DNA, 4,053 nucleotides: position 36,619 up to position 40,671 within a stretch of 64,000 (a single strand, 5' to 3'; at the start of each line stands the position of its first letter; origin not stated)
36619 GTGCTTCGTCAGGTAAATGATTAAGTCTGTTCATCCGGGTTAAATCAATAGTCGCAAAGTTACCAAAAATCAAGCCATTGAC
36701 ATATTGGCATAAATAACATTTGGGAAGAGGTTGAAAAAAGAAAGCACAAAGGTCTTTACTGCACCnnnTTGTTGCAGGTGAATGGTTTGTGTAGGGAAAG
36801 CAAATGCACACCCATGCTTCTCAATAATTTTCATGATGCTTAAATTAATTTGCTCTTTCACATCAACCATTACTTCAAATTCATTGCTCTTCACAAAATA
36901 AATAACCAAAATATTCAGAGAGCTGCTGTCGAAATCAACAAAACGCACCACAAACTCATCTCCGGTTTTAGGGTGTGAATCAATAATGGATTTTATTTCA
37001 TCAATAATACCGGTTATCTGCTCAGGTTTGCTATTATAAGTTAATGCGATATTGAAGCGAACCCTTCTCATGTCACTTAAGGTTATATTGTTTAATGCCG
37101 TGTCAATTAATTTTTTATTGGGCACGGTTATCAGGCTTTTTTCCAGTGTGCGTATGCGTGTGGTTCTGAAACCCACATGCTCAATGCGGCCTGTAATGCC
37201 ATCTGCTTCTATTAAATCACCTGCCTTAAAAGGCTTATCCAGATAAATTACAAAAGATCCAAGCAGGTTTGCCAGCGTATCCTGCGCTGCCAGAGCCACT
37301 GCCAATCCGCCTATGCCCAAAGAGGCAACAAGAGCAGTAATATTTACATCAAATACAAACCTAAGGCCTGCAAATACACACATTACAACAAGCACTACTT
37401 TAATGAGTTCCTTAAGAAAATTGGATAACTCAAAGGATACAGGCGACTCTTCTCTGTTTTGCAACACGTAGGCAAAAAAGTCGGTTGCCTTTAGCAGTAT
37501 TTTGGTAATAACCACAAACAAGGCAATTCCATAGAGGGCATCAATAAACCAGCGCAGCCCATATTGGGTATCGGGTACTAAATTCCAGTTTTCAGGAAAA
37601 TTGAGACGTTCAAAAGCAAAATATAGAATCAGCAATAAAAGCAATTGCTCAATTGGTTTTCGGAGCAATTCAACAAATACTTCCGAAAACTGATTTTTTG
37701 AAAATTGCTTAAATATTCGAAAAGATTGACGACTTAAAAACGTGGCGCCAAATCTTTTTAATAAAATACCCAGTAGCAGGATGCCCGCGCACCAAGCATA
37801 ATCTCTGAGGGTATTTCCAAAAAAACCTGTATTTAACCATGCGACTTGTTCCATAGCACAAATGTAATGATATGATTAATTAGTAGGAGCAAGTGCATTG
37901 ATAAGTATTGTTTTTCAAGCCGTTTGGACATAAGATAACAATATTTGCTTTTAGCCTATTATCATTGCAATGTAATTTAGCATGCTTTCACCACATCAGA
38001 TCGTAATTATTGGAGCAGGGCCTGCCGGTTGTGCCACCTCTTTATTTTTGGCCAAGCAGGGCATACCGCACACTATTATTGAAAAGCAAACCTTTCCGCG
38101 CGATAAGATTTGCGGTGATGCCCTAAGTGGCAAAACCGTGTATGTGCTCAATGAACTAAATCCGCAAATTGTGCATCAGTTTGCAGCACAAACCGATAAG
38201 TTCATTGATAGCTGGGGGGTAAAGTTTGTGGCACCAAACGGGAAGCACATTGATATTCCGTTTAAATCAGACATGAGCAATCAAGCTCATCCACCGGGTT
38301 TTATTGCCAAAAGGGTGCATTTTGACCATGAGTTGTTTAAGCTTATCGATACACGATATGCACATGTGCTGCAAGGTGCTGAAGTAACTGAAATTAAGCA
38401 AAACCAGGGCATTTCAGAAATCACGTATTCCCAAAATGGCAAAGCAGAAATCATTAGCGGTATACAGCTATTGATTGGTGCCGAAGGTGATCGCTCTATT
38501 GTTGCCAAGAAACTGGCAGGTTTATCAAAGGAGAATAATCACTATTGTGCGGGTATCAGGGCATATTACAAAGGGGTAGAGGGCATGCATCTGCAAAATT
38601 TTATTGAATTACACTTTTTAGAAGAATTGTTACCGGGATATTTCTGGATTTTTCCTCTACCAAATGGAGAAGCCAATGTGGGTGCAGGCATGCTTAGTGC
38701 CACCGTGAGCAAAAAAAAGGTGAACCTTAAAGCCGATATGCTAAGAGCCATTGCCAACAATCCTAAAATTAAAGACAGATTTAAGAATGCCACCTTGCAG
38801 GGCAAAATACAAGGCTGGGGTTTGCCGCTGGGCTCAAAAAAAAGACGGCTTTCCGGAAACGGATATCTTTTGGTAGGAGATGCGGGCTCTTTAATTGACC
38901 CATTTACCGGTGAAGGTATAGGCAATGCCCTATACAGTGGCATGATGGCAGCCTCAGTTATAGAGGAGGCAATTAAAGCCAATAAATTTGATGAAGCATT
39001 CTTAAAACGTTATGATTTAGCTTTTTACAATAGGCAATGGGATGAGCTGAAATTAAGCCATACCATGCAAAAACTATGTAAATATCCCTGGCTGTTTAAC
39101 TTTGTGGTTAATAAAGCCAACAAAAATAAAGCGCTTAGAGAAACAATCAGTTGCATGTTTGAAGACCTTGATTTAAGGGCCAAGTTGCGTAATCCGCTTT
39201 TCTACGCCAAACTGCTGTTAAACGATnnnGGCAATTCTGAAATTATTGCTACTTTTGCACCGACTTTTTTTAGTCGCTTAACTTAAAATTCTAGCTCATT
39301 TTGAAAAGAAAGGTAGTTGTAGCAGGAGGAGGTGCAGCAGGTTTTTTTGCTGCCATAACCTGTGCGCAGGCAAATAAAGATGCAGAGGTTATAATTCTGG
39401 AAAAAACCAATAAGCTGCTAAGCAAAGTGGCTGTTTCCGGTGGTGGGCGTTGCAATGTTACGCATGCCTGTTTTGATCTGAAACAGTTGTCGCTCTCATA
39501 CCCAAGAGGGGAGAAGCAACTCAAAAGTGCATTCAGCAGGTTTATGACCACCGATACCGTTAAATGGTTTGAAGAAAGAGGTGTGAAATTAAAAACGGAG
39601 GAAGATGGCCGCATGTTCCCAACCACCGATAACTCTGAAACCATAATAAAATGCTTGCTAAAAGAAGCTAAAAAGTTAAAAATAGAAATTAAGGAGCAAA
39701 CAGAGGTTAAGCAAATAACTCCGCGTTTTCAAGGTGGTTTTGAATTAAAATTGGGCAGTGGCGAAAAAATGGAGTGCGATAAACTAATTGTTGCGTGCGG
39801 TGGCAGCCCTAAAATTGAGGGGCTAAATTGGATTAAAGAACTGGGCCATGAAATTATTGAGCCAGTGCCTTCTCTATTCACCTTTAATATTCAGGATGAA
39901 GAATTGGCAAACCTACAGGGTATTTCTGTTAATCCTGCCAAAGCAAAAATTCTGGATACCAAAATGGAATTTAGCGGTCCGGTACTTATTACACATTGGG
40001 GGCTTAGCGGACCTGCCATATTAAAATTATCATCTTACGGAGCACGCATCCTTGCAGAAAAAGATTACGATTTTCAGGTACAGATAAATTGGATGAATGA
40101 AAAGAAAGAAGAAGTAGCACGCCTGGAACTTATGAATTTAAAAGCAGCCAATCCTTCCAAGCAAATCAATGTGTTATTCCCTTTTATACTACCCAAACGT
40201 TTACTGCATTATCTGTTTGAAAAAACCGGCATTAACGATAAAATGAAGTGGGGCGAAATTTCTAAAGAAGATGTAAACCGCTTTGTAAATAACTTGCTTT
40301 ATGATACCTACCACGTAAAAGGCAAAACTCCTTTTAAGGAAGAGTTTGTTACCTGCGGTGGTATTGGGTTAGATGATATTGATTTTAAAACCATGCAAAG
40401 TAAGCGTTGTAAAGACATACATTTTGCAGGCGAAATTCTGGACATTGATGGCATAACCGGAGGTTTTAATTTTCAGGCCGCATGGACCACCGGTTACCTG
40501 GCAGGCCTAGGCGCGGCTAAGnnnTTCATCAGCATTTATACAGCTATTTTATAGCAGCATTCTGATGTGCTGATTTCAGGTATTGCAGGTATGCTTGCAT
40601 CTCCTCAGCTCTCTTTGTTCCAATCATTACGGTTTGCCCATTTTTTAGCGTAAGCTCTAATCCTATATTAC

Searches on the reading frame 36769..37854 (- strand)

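Call 73: search_protein_families(library=pfam, proteins=[window:36769-37854:-], max_evalue=0.00001)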
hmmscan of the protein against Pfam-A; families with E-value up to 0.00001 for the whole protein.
window:36769-37854:- (362 aa): 3 families
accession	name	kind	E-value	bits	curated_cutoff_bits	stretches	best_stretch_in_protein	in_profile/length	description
PF00924.24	MS_channel_2nd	-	2.3e-21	76.1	20.2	1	192-258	1-67/68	Mechanosensitive ion channel, beta-domain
PF21082.3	MS_channel_3rd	-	1.9e-13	51.1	21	1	265-350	1-87/88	Mechanosensitive ion channel MscS, C-terminal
PF21088.3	MS_channel_1st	-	6.5e-06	26.5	23.1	1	151-191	2-42/42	Mechanosensitive ion channel, transmembrane helices 2/3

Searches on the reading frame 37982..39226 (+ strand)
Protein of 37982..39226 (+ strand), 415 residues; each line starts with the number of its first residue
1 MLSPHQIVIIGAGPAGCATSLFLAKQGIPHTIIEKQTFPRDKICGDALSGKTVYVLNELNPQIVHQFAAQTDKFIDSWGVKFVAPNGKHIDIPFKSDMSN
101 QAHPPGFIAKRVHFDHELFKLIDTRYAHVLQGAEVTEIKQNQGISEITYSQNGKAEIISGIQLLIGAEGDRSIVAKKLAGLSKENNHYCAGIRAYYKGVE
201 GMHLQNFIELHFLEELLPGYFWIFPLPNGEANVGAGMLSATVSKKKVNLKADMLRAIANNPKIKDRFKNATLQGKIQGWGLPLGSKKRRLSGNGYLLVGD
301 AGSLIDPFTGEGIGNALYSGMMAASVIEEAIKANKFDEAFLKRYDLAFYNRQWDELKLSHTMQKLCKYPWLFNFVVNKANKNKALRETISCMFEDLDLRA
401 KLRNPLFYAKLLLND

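Call 73: search_protein_families(library=pfam, proteins=[window:37982-39226:+], max_evalue=0.00001)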
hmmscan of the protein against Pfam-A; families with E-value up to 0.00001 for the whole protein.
window:37982-39226:+ (415 aa): 1 family
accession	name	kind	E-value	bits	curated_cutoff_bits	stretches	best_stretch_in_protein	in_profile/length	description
PF01494.25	FAD_binding_3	-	5.1e-14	52.7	22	1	6-332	3-323/349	FAD binding domain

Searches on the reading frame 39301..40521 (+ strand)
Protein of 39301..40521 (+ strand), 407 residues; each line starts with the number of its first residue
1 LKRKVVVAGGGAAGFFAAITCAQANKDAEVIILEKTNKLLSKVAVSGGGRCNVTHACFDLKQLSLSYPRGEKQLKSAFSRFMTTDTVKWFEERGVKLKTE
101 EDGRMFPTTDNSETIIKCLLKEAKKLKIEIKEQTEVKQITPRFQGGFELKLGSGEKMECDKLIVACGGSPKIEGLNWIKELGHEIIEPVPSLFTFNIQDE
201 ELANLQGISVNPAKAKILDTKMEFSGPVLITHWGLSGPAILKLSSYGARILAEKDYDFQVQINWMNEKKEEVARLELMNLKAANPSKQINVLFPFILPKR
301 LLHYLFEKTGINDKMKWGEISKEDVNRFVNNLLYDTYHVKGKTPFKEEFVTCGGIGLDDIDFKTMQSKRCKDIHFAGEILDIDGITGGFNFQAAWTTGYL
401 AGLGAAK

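Call 73: search_protein_families(library=pfam, proteins=[window:39301-40521:+], max_evalue=0.00001)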
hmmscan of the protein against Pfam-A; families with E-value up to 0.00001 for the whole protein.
window:39301-40521:+ (407 aa): 6 families
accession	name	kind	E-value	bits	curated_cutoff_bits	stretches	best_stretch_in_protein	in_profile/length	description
PF03486.20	HI0933_like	-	1.6e-76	257.4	50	1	4-402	2-242/244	HI0933-like protein Rossmann domain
PF22780.1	HI0933_like_1st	-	4.9e-34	118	27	1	189-350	1-165/165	HI0933-like protein barrel and H2TH domain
PF07992.20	Pyr_redox_2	-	1.1e-11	45.1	26.1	1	112-185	182-251/291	Pyridine nucleotide-disulphide oxidoreductase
PF00890.30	FAD_binding_2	-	2.5e-10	40.6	20.4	1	5-104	2-108/414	FAD binding domain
PF01266.30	DAO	-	1.1e-07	32.1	27.9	0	114-169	150-205/353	FAD dependent oxidoreductase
PF13738.12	Pyr_redox_3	-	1.5e-06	28.1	30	0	119-168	87-134/305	Pyridine nucleotide-disulphide oxidoreductase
